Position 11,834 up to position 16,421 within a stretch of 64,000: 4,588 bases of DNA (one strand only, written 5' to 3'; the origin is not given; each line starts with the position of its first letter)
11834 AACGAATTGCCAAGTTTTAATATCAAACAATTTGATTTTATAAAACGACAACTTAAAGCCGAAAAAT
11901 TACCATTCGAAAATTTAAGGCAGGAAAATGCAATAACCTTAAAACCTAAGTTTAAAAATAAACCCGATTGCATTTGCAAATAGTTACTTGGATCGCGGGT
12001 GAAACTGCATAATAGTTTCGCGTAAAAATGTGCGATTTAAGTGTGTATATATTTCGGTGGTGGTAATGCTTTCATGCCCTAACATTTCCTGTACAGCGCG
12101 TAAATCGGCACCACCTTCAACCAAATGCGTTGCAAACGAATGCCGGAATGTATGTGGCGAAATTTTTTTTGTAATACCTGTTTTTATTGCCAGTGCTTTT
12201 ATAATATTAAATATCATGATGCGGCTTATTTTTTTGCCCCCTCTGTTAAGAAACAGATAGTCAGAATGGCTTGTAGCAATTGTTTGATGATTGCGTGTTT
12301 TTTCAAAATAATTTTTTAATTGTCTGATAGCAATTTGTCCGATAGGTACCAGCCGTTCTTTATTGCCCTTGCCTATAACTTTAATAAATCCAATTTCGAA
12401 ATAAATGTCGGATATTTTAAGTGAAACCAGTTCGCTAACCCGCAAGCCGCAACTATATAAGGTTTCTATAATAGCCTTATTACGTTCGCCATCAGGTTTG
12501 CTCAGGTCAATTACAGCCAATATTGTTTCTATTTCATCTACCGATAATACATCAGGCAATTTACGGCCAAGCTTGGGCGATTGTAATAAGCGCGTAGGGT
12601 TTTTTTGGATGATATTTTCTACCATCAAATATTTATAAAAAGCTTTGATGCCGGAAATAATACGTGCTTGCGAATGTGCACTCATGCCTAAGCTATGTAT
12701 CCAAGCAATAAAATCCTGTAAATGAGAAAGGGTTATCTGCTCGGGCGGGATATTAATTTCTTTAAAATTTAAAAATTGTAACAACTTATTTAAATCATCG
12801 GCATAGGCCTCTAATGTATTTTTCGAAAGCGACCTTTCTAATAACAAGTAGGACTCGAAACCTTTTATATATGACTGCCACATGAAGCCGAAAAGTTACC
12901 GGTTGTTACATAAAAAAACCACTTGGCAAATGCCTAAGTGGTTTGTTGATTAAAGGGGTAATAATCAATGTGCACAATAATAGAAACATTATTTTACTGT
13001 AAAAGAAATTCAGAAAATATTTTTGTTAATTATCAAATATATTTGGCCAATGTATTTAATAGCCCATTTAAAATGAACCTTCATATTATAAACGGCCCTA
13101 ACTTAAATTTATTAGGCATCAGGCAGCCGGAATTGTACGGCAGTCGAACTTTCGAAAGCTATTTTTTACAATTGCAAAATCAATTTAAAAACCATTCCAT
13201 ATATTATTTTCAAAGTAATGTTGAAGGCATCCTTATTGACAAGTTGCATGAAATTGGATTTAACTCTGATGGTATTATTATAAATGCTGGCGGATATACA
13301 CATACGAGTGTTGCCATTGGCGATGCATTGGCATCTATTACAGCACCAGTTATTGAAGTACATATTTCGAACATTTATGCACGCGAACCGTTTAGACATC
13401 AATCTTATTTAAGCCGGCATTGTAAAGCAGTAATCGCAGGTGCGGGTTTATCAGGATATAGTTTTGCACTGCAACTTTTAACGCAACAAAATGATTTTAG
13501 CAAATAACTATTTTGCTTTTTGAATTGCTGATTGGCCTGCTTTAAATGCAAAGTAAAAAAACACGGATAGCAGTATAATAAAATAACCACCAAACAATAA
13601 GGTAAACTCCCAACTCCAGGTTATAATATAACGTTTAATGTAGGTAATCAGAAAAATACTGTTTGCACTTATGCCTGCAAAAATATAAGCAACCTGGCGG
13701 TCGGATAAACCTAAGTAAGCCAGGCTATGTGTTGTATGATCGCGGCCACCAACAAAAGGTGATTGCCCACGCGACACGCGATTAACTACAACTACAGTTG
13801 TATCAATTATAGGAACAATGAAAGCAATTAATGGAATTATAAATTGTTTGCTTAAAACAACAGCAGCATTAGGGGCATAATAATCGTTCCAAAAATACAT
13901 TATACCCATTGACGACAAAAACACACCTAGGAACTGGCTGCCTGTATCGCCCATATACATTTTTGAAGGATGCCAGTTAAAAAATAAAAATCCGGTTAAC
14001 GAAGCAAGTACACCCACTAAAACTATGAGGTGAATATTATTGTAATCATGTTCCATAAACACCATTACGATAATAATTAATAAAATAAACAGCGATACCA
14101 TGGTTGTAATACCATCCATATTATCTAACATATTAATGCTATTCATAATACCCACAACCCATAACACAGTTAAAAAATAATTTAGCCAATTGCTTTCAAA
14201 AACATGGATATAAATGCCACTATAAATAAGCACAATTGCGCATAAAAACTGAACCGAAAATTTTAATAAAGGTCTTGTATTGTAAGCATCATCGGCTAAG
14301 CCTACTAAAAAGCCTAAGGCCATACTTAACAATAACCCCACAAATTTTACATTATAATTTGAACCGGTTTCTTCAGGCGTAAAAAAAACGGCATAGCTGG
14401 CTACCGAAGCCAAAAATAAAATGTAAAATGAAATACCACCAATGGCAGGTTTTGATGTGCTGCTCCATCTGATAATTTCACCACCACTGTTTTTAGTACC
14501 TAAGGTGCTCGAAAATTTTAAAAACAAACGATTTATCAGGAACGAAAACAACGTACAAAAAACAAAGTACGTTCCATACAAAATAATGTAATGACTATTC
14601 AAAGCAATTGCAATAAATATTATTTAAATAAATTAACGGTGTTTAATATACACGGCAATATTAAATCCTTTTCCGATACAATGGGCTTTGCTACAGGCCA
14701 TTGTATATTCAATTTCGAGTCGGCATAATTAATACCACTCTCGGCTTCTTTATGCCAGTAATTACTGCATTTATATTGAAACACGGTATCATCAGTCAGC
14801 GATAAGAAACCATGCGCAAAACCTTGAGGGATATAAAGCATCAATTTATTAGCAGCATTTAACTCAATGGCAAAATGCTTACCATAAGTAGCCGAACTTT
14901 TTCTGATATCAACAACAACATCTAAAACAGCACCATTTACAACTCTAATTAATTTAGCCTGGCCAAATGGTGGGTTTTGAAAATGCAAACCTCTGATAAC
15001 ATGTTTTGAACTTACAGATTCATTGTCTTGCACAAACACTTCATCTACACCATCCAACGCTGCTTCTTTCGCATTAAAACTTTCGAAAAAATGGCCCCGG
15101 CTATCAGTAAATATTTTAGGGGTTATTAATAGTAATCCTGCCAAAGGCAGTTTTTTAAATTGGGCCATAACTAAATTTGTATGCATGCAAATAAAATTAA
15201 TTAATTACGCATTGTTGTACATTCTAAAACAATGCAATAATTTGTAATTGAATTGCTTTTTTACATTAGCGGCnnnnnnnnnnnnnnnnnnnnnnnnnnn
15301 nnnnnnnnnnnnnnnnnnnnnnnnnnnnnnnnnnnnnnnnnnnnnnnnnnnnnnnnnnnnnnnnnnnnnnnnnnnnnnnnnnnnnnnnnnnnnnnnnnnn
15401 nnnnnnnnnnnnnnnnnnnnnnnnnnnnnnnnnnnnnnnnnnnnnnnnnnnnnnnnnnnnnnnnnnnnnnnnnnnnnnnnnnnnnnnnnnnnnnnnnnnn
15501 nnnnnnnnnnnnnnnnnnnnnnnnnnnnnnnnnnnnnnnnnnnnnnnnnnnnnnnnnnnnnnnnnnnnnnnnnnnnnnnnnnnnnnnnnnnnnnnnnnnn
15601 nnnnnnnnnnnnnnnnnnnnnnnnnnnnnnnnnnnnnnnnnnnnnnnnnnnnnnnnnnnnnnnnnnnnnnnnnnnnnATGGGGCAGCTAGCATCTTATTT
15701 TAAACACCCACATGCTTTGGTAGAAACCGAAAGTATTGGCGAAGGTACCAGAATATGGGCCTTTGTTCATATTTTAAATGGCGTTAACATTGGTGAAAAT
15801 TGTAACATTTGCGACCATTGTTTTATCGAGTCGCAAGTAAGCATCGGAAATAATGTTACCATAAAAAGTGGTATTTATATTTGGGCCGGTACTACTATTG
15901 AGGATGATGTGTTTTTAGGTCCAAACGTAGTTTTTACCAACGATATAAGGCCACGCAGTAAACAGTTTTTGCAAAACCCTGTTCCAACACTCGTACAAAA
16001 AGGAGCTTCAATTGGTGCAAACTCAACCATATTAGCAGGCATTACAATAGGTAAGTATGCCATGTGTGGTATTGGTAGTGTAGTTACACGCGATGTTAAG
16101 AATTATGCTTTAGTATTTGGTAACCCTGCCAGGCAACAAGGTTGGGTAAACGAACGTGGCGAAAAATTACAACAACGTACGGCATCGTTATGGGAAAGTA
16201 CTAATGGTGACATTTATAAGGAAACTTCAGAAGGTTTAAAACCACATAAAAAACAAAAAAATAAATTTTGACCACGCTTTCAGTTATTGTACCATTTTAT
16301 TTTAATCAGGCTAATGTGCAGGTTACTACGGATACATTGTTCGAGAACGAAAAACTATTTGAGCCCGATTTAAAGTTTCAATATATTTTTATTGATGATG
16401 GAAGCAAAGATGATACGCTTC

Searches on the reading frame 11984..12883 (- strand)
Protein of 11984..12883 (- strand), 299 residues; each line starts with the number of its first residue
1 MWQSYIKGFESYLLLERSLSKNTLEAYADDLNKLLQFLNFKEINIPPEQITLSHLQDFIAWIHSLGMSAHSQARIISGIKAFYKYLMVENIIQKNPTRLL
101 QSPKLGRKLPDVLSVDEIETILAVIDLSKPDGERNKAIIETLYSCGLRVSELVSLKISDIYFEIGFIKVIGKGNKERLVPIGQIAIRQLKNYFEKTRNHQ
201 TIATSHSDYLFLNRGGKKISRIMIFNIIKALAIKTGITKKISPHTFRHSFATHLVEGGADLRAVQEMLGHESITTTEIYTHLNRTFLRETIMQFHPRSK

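Call 19: search_protein_families(library=pfam, proteins=[window:11984-12883:-], max_evalue=0.001)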
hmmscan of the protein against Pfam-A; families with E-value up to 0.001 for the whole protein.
window:11984-12883:- (299 aa): 4 families
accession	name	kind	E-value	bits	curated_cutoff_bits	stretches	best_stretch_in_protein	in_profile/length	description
PF00589.27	Phage_integrase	-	9e-50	169.2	27.1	1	112-283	2-169/172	Phage integrase family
PF02899.23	Phage_int_SAM_1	-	6.4e-20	71.7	22.3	1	6-89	1-82/83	Phage integrase, N-terminal SAM-like domain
PF13495.12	Phage_int_SAM_4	-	4.8e-09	36.9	27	1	17-88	12-80/85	Phage integrase, N-terminal SAM-like domain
PF13102.12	Phage_int_SAM_5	-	5.8e-09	36.6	22.3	1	31-96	29-92/98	Phage integrase SAM-like domain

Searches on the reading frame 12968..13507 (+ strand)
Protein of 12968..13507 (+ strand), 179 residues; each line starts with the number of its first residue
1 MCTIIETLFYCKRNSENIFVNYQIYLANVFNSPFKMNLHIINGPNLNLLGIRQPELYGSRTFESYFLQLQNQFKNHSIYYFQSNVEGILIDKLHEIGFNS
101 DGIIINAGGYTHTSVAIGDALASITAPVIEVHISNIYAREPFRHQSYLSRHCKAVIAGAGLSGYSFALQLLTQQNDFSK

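Call 19: search_protein_families(library=pfam, proteins=[window:12968-13507:+], max_evalue=0.001)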
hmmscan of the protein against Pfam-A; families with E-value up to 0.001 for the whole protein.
window:12968-13507:+ (179 aa): 1 family
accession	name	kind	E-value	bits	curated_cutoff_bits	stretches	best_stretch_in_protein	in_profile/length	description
PF01220.24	DHquinase_II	-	5e-53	179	23.3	1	38-171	2-137/138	Dehydroquinase class II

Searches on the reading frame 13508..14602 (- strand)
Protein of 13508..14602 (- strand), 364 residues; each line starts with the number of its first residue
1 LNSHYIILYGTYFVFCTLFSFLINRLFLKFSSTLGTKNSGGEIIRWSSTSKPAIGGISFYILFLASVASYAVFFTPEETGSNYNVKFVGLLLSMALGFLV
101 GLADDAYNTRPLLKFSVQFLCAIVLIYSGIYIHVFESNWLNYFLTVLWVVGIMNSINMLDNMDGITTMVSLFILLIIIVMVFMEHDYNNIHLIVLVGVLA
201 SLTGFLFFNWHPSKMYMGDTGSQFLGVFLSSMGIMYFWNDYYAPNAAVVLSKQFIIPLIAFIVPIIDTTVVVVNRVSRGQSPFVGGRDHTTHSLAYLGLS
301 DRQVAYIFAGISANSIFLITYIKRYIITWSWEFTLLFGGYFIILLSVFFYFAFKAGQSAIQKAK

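Call 19: search_protein_families(library=pfam, proteins=[window:13508-14602:-], max_evalue=0.001)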
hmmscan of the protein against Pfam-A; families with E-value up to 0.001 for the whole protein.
window:13508-14602:- (364 aa): 1 family
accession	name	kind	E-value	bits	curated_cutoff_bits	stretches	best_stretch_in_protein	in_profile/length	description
PF00953.26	Glycos_transf_4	-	2.9e-29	102.5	27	1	88-235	2-158/160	Glycosyl transferase family 4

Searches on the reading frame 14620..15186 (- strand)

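Call 19: search_protein_families(library=pfam, proteins=[window:14620-15186:-], max_evalue=0.001)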
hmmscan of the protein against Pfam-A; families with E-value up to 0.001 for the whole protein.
window:14620-15186:- (188 aa): 1 family
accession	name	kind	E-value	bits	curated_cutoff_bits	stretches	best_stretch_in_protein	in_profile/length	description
PF00908.23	dTDP_sugar_isom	-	1e-66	224.2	27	1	13-178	2-164/168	dTDP-4-dehydrorhamnose 3,5-epimerase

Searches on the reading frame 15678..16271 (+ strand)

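Call 19: search_protein_families(library=pfam, proteins=[window:15678-16271:+], max_evalue=0.001)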
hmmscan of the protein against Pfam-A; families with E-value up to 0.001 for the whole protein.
window:15678-16271:+ (197 aa): 3 families
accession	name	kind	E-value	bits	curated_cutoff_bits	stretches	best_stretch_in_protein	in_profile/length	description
PF00132.30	Hexapep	-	5e-20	70.7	27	2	20-50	4-34/36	Bacterial transferase hexapeptide (six repeats)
PF14602.12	Hexapep_2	-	4.4e-08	33.1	27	0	110-138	8-34/34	Hexapeptide repeat of succinyl-transferase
PF25084.1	LbH_EIF2B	-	3.5e-07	30.6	54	1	20-85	12-75/105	EIF2B subunit epsilon LbH domain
